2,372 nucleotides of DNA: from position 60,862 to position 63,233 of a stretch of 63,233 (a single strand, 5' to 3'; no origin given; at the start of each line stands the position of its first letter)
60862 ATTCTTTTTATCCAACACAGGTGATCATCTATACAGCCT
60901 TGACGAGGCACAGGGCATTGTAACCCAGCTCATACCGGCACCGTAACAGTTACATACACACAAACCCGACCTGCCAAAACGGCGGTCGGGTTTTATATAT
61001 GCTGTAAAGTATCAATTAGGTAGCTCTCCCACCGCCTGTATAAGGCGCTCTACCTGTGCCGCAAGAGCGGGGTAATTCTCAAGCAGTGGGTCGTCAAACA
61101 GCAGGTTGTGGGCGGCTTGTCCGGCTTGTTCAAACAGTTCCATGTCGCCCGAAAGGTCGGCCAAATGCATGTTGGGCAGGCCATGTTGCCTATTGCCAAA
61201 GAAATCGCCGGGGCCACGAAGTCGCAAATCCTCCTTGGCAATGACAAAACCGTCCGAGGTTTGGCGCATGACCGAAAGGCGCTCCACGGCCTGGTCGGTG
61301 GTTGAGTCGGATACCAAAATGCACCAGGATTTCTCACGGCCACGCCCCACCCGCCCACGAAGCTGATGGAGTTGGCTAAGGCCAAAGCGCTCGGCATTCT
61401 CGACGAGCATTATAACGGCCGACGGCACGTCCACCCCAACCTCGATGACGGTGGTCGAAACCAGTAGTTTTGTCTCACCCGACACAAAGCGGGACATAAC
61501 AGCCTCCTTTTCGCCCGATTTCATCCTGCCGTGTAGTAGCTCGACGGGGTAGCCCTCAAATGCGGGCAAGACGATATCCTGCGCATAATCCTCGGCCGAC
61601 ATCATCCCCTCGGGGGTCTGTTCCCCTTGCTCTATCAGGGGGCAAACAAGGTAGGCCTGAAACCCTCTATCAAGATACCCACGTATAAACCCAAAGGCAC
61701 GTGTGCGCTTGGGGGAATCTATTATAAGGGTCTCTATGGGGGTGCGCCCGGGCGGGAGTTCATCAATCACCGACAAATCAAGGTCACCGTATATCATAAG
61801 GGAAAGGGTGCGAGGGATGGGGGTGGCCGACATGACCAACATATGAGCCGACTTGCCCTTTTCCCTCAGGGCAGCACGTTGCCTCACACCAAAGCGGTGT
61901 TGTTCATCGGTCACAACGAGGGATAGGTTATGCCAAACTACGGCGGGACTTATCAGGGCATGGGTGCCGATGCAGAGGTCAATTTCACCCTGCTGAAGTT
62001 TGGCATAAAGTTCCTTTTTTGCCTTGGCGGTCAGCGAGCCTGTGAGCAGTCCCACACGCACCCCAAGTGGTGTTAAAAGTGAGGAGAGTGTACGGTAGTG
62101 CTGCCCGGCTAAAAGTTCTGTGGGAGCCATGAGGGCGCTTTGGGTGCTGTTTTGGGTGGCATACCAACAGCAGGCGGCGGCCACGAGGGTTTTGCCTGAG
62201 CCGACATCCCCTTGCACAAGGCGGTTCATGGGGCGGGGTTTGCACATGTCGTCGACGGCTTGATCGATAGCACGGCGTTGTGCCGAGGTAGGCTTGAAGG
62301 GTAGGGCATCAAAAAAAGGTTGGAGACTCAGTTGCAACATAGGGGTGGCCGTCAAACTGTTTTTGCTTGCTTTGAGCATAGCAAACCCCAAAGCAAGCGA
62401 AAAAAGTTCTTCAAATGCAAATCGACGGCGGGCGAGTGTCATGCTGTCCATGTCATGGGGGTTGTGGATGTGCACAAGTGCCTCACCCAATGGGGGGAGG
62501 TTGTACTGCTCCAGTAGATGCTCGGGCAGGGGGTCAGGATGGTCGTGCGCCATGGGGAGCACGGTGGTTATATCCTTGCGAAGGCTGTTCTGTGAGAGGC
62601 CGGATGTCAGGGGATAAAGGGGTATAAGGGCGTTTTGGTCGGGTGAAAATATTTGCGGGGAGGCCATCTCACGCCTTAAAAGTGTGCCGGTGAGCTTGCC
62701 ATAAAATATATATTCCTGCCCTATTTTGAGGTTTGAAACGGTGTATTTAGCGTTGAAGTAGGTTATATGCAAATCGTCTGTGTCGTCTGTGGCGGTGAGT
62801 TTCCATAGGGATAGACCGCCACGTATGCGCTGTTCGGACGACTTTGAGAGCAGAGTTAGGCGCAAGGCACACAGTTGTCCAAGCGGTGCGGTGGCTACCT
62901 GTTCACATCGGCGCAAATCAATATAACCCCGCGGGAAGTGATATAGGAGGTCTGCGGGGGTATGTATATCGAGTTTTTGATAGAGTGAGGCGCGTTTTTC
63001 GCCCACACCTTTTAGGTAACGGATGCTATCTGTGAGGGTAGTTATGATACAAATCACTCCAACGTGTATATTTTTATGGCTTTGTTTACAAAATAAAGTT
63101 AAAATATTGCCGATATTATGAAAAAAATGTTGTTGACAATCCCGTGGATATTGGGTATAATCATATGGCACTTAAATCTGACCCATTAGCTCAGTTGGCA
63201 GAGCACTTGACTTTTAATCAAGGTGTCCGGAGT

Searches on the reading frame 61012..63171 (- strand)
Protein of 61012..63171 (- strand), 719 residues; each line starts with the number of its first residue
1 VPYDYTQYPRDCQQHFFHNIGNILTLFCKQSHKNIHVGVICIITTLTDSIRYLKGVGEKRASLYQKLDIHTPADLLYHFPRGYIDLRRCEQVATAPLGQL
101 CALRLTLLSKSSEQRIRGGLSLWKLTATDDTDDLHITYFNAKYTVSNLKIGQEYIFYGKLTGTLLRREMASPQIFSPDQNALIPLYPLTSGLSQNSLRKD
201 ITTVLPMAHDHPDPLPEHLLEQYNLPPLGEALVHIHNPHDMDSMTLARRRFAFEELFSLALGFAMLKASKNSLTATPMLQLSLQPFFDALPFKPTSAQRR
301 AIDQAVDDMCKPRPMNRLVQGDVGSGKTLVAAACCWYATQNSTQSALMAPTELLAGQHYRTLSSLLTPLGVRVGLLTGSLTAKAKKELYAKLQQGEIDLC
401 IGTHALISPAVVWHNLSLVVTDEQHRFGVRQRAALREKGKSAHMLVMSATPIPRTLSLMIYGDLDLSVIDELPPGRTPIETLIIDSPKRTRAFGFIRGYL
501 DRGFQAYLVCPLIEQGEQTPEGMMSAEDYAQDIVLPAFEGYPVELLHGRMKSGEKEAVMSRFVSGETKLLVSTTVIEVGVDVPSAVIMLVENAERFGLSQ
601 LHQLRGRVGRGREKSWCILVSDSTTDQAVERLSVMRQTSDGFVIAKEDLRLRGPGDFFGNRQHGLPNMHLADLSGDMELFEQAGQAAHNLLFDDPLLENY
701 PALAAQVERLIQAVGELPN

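Call 29: search_protein_families(library=pfam, proteins=[window:61012-63171:-], max_evalue=0.0001)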
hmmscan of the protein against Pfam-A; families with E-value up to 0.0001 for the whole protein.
window:61012-63171:- (719 aa): 5 families
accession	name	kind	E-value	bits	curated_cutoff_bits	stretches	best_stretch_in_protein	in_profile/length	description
PF17191.10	RecG_wedge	-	8.6e-23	81.1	23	1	50-203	2-157/162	RecG wedge domain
PF00270.35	DEAD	-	1.2e-21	77.6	26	1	295-456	1-164/167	DEAD/DEAH box helicase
PF00271.37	Helicase_C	-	5.1e-19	69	23.5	1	537-610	37-108/110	Helicase conserved C-terminal domain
PF04851.21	ResIII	-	9.9e-10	39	22.5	1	293-451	3-162/164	Type III restriction enzyme, res subunit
PF19833.4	RecG_dom3_C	-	1.8e-08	34.7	26.8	1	638-698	1-62/87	ATP-dependent DNA helicase RecG, domain 3, C-terminal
